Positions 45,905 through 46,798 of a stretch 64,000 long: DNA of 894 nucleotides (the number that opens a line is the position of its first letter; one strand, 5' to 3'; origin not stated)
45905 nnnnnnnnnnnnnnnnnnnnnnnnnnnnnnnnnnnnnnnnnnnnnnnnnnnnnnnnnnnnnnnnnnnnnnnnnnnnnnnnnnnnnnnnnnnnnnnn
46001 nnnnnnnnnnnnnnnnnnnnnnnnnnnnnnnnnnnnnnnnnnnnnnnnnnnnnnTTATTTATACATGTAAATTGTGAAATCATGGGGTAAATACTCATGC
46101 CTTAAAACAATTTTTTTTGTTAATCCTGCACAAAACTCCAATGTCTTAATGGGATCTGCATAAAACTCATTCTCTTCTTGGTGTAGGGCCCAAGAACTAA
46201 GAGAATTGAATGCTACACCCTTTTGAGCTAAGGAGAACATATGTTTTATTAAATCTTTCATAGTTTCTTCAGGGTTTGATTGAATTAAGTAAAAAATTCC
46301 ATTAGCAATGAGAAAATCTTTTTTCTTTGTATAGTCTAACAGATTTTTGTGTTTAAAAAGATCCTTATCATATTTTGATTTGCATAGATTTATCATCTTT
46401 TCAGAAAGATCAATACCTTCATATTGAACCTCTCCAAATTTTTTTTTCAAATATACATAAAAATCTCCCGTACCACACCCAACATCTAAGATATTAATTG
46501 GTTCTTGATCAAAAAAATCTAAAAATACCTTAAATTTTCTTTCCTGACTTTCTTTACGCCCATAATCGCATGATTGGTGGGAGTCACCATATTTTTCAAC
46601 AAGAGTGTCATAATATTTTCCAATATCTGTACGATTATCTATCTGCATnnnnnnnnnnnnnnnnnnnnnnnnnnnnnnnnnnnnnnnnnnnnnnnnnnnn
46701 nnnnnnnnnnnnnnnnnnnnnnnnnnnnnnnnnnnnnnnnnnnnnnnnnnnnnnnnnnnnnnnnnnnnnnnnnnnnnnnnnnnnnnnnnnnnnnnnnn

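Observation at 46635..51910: Complete six-enzyme pseudaminic acid (Pse) pathway encoded contiguously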

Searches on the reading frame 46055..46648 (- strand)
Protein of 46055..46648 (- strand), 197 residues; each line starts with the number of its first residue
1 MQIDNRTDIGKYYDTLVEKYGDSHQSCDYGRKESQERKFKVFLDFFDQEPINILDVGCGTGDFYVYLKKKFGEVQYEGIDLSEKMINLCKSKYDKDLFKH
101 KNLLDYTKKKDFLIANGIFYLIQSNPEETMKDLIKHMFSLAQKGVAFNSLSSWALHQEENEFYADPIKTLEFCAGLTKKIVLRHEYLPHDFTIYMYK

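Call 4: search_protein_families(library=ncbifam, proteins=[window:46055-46648:-])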
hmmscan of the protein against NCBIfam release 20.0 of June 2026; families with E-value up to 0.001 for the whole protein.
window:46055-46648:- (197 aa): 26 families (the best 25 are shown)
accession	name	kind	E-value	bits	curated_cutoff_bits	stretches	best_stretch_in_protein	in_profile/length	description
NF001244.0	PRK00216.1-5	equivalog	1.7e-09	37.4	216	1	4-99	5-99/236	bifunctional demethylmenaquinone methyltransferase/2-methoxy-6-polyprenyl-1,4-benzoquinol methylase UbiE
TIGR02072.1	BioC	equivalog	1.5e-08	34.8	184.95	1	47-107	32-92/244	malonyl-ACP O-methyltransferase BioC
NF002463.0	PRK01683.1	equivalog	3e-08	33.6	297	1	48-137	30-120/258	trans-aconitate 2-methyltransferase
TIGR02021.1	BchM-ChlM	equivalog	5.6e-08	32.5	158.9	1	30-147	36-153/218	magnesium protoporphyrin IX methyltransferase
TIGR01934.1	MenG_MenH_UbiE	subfamily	6.1e-08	32.2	158.35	1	46-99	36-86/223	ubiquinone/menaquinone biosynthesis methyltransferase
NF040539.1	AST_met_ArsM_2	exception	8.2e-07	29.1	240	1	8-99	17-109/262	putative arsinothricin biosynthesis methyltransferase ArsM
NF001243.0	PRK00216.1-4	equivalog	1.2e-06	28.1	235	1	45-104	43-103/237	demethylmenaquinone methyltransferase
NF043040.1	corrin_prot_MT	hypoth_equivalog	2.5e-06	27.1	180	1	51-97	43-87/216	corrinoid protein-associated methyltransferase CpaM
NF001080.0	PRK00121.2-2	equivalog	2.7e-06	26.7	132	1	35-96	32-93/224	tRNA (guanosine(46)-N7)-methyltransferase TrmB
TIGR02752.1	MenG_heptapren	equivalog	2.8e-06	27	419.85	1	47-103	43-100/231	demethylmenaquinone methyltransferase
NF008686.0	PRK11705.1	equivalog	5.8e-06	25.6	400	1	32-108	149-224/383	cyclopropane fatty acyl phospholipid synthase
TIGR00091.1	TIGR00091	equivalog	1e-05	25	112.65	1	38-103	8-68/194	tRNA (guanosine(46)-N7)-methyltransferase TrmB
TIGR03534.1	RF_mod_PrmC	equivalog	1.8e-05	24.4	199.1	1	43-126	81-164/253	peptide chain release factor N(5)-glutamine methyltransferase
NF010703.0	PRK14103.1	equivalog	1.8e-05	24.3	320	1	47-122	27-102/256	trans-aconitate 2-methyltransferase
NF045667.1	MTase_DVU1556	equivalog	3.2e-05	23.5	155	1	51-95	24-67/213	DVU_1556 family methyltransferase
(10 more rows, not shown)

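Call 5: search_protein_families(library=pfam, proteins=[window:46055-46648:-])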
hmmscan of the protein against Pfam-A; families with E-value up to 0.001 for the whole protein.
window:46055-46648:- (197 aa): 11 families
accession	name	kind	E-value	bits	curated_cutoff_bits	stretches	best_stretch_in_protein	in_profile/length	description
PF13489.12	Methyltransf_23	-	1.5e-11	44.8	27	1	39-137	10-108/164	Methyltransferase domain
PF13649.12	Methyltransf_25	-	1e-10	42.6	27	1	53-115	1-70/97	Methyltransferase domain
PF13847.12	Methyltransf_31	-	3.4e-09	37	27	1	51-163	5-129/145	Methyltransferase domain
PF08242.18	Methyltransf_12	-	1.2e-08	35.9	30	1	54-135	1-90/98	Methyltransferase domain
PF08241.18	Methyltransf_11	-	4.3e-07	30.9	21.2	1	54-127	1-77/95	Methyltransferase domain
PF05175.20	MTS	-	1.4e-05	25.3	23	1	41-134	22-123/170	Methyltransferase small domain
PF01209.24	Ubie_methyltran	-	2.3e-05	24.3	20.1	1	45-99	43-98/233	ubiE/COQ5 methyltransferase family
PF02353.26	CMAS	-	3.3e-05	23.8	27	1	32-111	44-123/273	Mycolic acid cyclopropane synthetase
PF02390.23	Methyltransf_4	-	8.2e-05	22.6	24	1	53-104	5-54/173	Putative methyltransferase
PF03291.22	mRNA_G-N7_MeTrfase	-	0.00011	21.9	26.6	1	49-107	61-118/315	mRNA (guanine-N(7))-methyltransferase domain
PF07021.18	MetW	-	0.00029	21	21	1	52-92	16-55/193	Methionine biosynthesis protein MetW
